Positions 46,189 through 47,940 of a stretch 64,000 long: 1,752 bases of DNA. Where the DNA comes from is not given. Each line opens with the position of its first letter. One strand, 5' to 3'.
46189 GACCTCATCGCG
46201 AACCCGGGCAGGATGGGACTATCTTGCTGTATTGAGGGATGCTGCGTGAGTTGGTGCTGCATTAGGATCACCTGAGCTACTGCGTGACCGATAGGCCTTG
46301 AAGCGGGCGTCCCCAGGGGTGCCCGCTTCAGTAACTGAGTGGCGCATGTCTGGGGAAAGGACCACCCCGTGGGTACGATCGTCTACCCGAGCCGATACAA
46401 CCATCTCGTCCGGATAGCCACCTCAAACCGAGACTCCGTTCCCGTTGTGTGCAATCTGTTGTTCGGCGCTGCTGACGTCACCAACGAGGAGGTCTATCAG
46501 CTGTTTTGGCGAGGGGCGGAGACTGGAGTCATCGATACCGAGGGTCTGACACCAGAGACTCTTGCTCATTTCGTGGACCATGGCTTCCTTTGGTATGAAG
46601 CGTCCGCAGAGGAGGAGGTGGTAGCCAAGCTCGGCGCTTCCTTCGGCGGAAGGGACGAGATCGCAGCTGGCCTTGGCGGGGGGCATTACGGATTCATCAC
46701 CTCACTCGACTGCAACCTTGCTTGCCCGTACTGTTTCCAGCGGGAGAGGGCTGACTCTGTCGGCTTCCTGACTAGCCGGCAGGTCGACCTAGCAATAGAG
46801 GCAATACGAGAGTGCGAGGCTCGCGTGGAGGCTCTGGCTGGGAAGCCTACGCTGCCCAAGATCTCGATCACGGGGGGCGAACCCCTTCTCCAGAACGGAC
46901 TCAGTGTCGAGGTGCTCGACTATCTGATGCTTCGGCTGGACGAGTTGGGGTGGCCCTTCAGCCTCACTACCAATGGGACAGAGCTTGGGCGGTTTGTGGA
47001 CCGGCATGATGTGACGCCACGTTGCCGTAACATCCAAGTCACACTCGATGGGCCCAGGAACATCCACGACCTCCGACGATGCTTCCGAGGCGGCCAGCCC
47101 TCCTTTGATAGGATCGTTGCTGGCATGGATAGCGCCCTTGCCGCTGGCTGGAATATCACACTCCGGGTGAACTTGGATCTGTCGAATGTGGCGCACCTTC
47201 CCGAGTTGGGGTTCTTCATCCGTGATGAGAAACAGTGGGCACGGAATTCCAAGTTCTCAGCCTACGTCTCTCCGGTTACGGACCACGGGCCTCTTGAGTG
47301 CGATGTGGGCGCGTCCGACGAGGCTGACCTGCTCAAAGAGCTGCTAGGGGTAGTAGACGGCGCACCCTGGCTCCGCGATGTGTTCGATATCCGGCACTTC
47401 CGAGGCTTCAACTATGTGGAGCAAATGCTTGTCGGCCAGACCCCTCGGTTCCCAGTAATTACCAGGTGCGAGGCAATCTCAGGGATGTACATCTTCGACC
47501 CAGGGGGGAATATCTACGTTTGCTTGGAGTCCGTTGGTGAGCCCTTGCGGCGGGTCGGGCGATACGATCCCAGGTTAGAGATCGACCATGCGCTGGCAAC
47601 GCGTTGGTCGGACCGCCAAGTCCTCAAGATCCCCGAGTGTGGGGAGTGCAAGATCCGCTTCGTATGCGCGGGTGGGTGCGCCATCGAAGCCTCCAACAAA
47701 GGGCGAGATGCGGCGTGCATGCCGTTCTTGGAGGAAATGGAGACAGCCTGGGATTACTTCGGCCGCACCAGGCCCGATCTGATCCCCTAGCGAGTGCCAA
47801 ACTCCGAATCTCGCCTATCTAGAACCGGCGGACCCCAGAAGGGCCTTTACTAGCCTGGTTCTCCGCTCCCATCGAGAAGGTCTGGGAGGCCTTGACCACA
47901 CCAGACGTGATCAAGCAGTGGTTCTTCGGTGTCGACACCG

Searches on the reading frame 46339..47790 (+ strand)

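Call 32: search_protein_families(library=pfam, proteins=[window:46339-47790:+], max_evalue=0.0001)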
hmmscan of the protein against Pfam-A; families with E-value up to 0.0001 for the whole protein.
window:46339-47790:+ (483 aa): 2 families
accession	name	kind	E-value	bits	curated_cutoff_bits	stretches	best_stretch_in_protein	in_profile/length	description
PF04055.27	Radical_SAM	-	3e-14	54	29.5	1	122-274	4-145/166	Radical SAM superfamily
PF13353.11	Fer4_12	-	1.2e-05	26.1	22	1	123-239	13-116/137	4Fe-4S single cluster domain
